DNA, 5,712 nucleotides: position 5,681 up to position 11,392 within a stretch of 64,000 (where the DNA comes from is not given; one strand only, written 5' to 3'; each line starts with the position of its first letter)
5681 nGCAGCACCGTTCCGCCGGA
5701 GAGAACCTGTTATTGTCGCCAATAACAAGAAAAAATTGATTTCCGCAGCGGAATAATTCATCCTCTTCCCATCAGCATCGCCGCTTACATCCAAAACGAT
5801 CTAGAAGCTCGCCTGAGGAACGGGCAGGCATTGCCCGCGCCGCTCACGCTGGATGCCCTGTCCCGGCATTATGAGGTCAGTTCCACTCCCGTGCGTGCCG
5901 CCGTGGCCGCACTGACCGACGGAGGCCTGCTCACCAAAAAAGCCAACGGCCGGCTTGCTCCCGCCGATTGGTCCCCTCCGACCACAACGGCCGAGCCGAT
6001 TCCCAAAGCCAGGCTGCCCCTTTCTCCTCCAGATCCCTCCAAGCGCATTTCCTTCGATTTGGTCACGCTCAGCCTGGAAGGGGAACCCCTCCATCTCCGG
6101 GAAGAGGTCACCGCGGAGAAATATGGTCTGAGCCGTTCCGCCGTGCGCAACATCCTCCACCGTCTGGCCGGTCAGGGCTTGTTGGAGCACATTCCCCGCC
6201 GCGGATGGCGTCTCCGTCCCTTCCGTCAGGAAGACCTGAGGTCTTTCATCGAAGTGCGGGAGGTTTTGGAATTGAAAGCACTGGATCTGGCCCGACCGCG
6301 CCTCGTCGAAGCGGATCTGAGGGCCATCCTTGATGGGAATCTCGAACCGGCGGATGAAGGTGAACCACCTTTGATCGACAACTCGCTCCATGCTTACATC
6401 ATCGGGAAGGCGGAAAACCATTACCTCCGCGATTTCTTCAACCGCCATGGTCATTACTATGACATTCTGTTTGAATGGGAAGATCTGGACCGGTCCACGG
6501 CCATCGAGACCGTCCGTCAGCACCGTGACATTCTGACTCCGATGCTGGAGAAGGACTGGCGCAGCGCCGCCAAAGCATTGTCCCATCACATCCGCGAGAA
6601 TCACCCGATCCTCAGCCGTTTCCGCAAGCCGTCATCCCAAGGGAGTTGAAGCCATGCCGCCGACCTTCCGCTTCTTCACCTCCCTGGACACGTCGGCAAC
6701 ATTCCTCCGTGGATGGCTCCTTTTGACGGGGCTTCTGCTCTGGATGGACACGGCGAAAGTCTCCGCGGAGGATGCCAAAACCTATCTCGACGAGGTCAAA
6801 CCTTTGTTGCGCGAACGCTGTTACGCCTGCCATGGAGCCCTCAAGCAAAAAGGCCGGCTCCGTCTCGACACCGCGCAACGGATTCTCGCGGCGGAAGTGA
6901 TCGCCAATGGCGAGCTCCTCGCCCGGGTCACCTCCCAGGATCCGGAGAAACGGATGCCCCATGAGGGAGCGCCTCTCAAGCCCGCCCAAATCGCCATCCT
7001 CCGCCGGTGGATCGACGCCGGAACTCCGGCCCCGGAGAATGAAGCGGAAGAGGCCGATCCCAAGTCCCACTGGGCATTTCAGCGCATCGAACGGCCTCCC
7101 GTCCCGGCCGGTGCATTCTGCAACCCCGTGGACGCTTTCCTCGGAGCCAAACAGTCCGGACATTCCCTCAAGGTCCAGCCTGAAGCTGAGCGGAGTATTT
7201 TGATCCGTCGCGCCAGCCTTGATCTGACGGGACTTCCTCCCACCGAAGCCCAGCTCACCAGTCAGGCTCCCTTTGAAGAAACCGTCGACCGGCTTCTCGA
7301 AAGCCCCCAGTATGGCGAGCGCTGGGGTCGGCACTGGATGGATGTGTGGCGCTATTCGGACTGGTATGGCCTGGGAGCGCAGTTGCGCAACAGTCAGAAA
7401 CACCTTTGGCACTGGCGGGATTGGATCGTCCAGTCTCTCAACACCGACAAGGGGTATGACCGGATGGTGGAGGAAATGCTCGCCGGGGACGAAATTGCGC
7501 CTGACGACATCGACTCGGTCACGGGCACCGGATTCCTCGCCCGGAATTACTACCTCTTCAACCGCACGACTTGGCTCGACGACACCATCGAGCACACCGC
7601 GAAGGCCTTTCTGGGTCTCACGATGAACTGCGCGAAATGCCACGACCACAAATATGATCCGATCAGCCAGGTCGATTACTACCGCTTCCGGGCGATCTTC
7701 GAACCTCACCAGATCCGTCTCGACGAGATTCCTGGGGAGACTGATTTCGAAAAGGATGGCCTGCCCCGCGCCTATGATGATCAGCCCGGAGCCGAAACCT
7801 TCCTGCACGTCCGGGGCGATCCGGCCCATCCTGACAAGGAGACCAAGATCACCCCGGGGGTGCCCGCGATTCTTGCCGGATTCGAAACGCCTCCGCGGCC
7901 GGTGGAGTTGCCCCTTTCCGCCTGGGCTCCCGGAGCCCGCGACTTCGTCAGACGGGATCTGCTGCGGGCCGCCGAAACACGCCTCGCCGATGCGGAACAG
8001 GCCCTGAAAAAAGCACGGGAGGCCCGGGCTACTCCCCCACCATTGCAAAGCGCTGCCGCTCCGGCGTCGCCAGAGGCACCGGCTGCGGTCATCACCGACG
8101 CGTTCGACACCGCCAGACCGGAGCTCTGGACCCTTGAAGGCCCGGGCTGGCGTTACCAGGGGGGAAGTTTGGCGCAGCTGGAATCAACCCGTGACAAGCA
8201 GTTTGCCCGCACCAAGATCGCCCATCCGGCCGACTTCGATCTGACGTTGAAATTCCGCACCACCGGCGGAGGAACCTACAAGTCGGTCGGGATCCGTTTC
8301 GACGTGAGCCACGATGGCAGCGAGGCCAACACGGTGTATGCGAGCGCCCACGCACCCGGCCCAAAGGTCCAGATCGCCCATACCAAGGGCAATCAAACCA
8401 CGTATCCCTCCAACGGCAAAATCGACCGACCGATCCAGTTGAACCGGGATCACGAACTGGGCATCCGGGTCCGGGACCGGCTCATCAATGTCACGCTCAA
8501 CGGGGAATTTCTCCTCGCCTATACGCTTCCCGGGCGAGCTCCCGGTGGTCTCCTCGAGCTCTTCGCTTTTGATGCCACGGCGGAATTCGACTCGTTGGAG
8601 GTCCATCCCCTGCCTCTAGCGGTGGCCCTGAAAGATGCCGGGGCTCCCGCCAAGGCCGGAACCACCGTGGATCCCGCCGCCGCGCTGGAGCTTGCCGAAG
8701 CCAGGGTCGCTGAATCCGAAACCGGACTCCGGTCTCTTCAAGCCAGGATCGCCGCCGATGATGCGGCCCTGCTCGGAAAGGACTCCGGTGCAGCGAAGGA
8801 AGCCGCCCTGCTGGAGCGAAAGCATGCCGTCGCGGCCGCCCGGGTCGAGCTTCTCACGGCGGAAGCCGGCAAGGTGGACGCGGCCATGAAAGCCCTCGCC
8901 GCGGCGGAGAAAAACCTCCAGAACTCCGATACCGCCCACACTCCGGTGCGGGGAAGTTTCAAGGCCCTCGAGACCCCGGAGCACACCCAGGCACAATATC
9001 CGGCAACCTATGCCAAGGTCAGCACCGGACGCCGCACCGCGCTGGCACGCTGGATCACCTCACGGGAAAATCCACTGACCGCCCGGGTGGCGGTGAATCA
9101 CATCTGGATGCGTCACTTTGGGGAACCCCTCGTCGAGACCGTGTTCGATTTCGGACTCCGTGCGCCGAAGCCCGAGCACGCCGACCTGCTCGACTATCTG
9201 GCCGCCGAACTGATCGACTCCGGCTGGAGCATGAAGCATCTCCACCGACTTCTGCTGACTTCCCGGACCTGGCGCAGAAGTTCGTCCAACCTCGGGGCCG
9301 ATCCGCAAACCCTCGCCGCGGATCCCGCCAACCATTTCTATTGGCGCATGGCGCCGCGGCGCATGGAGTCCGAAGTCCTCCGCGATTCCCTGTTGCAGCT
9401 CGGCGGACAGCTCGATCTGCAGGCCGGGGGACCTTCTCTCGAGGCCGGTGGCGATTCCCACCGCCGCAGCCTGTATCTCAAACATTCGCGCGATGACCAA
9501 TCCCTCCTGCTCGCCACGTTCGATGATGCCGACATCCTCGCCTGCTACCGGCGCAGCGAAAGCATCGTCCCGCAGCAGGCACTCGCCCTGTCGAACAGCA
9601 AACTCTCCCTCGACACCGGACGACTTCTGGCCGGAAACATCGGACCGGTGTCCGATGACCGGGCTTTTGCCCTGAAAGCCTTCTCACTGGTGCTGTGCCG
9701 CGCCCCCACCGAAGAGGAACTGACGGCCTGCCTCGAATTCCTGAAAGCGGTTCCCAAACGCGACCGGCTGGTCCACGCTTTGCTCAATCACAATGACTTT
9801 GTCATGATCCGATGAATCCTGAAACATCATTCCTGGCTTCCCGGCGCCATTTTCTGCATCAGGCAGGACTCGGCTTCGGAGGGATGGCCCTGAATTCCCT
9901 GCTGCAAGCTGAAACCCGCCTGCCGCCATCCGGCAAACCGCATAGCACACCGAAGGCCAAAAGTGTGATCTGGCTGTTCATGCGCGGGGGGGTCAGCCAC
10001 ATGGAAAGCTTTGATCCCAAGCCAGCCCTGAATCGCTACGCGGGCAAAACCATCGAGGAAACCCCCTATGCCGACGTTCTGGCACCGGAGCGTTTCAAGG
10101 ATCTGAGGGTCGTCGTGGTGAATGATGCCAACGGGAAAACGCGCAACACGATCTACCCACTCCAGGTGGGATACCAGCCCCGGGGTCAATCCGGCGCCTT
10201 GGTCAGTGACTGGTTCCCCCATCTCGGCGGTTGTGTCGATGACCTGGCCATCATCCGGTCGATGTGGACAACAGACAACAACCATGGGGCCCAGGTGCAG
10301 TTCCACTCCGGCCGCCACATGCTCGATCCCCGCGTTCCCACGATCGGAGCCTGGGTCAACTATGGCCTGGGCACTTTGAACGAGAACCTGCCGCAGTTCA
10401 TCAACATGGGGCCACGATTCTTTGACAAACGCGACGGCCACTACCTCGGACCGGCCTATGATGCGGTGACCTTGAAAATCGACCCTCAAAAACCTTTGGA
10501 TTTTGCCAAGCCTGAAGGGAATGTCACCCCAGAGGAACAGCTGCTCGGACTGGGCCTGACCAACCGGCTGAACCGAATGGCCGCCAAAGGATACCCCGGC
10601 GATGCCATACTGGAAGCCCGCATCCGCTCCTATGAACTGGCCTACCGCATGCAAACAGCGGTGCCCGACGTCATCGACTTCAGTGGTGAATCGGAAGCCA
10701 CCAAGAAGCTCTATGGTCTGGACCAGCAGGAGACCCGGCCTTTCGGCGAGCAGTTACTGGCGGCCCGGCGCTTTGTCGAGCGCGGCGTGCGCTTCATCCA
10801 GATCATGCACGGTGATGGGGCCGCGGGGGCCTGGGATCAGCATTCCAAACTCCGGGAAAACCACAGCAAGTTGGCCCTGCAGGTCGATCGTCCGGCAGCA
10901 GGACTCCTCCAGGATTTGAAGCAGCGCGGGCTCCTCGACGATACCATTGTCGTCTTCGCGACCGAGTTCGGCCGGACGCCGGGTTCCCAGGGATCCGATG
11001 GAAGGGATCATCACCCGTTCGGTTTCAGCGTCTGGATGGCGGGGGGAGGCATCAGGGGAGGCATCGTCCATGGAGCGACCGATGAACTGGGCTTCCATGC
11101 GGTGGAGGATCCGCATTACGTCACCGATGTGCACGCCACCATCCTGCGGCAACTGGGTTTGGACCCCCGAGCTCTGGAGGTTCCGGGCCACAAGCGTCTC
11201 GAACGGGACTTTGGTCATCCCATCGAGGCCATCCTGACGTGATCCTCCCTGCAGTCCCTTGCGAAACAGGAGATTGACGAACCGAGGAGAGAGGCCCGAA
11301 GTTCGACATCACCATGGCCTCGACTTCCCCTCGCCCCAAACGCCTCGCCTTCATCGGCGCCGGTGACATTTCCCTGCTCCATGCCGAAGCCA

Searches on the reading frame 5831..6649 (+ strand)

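Call 11: search_protein_families(library=pfam, proteins=[window:5831-6649:+], max_evalue=0.001)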
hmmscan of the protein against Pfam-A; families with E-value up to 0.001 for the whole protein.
window:5831-6649:+ (272 aa): 7 families
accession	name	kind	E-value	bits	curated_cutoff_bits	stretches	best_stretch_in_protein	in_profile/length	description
PF00392.27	GntR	-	2.2e-10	40.5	27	1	90-127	26-63/64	Bacterial regulatory proteins, gntR family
PF07729.17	FCD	-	6.1e-10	40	24.3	1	140-255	3-124/125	FCD domain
PF09339.16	HTH_IclR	-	6.5e-05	23.1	22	0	95-120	25-50/52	IclR helix-turn-helix domain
PF12802.13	MarR_2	-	0.00032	21.2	27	0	97-122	29-54/61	MarR family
PF08279.18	HTH_11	-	0.00033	20.9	25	0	95-127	22-55/55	HTH domain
PF13518.12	HTH_28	-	0.00055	20.4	25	0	91-125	17-51/52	Helix-turn-helix domain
PF07848.18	PaaX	-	0.00079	20.1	24.8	0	12-41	31-60/70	PaaX-like protein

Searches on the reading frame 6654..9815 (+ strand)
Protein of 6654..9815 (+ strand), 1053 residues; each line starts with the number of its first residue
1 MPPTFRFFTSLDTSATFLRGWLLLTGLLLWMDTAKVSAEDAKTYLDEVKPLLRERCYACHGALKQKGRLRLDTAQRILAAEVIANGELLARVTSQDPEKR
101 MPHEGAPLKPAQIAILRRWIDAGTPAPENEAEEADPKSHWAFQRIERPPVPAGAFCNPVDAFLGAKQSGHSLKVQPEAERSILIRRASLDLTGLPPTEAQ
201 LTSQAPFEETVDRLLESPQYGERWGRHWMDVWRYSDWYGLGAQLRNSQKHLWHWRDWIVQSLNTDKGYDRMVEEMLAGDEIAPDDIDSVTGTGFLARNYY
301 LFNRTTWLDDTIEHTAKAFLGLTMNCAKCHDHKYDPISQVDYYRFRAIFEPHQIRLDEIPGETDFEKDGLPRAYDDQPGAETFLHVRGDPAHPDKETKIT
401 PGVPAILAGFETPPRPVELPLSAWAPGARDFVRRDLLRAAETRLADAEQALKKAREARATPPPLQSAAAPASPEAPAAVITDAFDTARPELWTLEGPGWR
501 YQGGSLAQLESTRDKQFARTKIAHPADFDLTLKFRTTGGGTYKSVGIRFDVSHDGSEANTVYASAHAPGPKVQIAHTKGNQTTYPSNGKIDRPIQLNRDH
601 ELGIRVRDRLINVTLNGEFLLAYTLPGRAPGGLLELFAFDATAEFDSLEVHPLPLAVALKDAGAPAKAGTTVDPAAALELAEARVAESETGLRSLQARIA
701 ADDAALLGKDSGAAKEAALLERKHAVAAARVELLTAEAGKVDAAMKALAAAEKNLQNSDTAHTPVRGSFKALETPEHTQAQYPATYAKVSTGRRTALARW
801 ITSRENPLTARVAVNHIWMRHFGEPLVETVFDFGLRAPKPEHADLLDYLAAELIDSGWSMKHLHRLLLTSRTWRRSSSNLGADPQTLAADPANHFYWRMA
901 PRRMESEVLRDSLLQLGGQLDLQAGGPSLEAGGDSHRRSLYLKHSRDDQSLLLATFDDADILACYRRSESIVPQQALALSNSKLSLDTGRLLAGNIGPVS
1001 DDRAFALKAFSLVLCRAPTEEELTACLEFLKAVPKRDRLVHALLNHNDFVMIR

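Call 11: search_protein_families(library=pfam, proteins=[window:6654-9815:+], max_evalue=0.001)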
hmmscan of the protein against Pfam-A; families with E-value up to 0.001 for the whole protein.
window:6654-9815:+ (1053 aa): 3 families
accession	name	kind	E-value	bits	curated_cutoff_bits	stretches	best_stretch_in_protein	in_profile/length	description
PF07587.16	PSD1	-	2.8e-72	243.5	28.5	1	793-1030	1-244/244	Protein of unknown function (DUF1553)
PF07583.16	PSCyt2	-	1.4e-66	224.9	29.8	1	158-352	1-207/209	Protein of unknown function (DUF1549)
PF07635.16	PSCyt1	-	4.4e-08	34.1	22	1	56-103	1-57/59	Planctomycete cytochrome C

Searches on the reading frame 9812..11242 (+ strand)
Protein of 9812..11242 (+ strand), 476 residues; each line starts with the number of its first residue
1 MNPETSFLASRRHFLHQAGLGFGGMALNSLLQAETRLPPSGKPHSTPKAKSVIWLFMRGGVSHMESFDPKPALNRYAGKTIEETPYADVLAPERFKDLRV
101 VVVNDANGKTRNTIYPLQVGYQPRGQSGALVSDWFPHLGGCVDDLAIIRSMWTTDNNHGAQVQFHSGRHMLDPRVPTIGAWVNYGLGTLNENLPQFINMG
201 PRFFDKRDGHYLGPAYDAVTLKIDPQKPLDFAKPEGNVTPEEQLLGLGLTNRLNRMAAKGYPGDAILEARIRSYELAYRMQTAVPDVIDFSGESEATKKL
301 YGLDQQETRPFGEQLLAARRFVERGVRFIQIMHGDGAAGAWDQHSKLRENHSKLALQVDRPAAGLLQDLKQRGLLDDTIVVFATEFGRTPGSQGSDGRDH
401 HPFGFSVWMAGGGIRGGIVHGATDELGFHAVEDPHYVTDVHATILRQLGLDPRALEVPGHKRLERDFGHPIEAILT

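Call 11: search_protein_families(library=pfam, proteins=[window:9812-11242:+], max_evalue=0.001)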
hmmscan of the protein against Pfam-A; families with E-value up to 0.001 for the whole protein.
window:9812-11242:+ (476 aa): 1 family
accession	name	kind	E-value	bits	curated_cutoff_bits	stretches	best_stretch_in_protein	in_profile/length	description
PF07394.17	DUF1501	-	4.1e-125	418.4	27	1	49-474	1-389/390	Protein of unknown function (DUF1501)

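Call 29: search_protein_families(library=pfam, proteins=[window:9812-11242:+], max_evalue=10)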
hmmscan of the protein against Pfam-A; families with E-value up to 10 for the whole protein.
window:9812-11242:+ (476 aa): 2 families
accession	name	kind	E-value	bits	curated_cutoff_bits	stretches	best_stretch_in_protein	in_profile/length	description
PF07394.17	DUF1501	-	4.1e-125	418.4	27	1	49-474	1-389/390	Protein of unknown function (DUF1501)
PF02995.22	DUF229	-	0.24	10.5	25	1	321-387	277-342/496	Protein of unknown function (DUF229)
